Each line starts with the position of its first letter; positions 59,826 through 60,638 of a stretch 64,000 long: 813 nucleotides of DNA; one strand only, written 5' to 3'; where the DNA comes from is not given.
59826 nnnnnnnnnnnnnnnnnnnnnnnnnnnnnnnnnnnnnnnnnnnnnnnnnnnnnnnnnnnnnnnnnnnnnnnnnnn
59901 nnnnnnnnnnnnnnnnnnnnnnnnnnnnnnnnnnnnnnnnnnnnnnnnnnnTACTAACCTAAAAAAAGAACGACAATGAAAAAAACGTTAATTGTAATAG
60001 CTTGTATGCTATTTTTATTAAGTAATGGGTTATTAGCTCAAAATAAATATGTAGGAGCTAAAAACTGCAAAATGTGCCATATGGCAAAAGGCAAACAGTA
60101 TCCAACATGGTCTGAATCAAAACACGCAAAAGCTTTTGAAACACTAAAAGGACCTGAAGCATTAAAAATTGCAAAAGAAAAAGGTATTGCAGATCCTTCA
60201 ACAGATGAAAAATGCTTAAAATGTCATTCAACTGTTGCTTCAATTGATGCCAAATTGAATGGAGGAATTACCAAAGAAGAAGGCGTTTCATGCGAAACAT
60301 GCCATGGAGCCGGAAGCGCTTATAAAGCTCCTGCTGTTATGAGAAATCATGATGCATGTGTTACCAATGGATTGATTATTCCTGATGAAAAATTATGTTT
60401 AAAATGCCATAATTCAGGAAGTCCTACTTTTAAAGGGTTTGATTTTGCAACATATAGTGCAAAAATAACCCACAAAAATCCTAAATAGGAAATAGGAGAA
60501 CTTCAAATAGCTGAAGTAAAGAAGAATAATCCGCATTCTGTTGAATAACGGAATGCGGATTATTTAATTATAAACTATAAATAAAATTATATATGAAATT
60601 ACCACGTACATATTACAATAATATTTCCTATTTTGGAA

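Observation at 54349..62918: Multihaem cytochrome island with its own CcsBA, a T9SS-sorted DUF2271-like protein and a PepSY-TM protein, but no terminal reductase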

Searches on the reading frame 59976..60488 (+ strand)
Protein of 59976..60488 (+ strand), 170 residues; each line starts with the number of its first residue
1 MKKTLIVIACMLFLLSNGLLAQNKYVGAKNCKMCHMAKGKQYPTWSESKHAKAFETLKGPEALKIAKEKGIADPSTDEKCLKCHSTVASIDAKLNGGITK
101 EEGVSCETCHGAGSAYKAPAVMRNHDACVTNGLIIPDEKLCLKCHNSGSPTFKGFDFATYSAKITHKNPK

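Call 3: search_protein_families(library=pfam, proteins=[window:59976-60488:+], max_evalue=0.01)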
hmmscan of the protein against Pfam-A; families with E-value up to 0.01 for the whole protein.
window:59976-60488:+ (170 aa): 7 families
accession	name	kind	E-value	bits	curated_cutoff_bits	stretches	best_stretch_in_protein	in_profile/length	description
PF13435.11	Cytochrome_C554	-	7.9e-17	62.4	20.8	1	31-111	2-84/84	Cytochrome c554 and c-prime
PF22113.1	Mtrc-MtrF_II-IV_dom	-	1e-08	35.3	30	1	25-117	78-170/176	Outer membrane cytochrome MtrC/MtrF-like, domains II/IV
PF14522.11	Cytochrome_C7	-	7.7e-07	29.3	24.8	1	76-146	12-67/67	Cytochrome c7 and related cytochrome c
PF09699.15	Paired_CXXCH_1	-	1.4e-05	25.1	20.6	1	74-112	3-38/41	Doubled CXXCH motif (Paired_CXXCH_1)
PF14537.11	Cytochrom_c3_2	-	2.1e-05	25.3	25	0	100-150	3-38/79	Cytochrome c3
PF00684.25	DnaJ_CXXCXGXG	-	0.0007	20.2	32.7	1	73-117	11-55/65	DnaJ central domain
PF13442.11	Cytochrome_CBB3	-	0.01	16.6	27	0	26-51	9-33/68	Cytochrome C oxidase, cbb3-type, subunit III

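Call 4: search_protein_families(library=ncbifam, proteins=[window:59976-60488:+], max_evalue=0.01)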
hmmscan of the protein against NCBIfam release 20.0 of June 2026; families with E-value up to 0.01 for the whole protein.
window:59976-60488:+ (170 aa): 10 families
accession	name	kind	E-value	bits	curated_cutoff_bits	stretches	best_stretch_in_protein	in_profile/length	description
NF041198.1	UshA_like_PCGU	equivalog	3e-18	65.7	275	1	22-148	402-511/519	UshA-like (seleno)protein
NF043010.1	Cyt554_Nsmonas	equivalog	3.8e-14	52.7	400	1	5-118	8-123/238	cytochrome c-550 CycA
TIGR03508.1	decahem_SO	subfamily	7.8e-07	28.8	192.2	2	29-120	71-160/258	DmsE family decaheme c-type cytochrome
NF041028.1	decahem_GSU2203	exception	3.9e-06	26.3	325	1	23-146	31-156/317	GSU2203 family decaheme c-type cytochrome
TIGR03507.1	decahem_SO1788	subfamily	8.4e-06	24.5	209.3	2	23-116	570-666/672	OmcA/MtrC family decaheme c-type cytochrome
TIGR03153.1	cytochr_NrfH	equivalog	1.4e-05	25.1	134.2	1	49-110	77-133/138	cytochrome c nitrite reductase small subunit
TIGR01905.1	paired_CXXCH_1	subfamily_domain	0.00033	20.5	25.2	0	74-112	3-38/41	doubled CXXCH domain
NF041895.1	choice_anch_V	domain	0.0027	17.8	42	0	6-44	3-40/150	choice-of-anchor V domain-containing protein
TIGR04257.1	nanowire_3heme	domain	0.0058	16.8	40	0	78-118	24-66/75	c(7)-type cytochrome triheme domain-containing protein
NF008659.0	PRK11659.1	equivalog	0.0088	15.8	184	1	76-147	45-119/188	cytochrome c nitrite reductase pentaheme subunit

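Call 92: search_solved_structures(query=window:59976-60488:+, max_evalue=0.1)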
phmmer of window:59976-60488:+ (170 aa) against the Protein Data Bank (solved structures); distinct sequences matched with E-value up to 0.1: 3.
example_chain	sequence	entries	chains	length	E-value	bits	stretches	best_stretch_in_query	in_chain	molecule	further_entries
1bvb_A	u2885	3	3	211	2.6e-08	36.9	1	25-119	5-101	CYTOCHROME C-554 | CYTOCHROME C554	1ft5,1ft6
6i5b_A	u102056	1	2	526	1.3e-07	34.7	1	39-148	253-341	Uncharacterized protein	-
4rkm_A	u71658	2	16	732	0.00088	22.2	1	18-54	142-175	MccA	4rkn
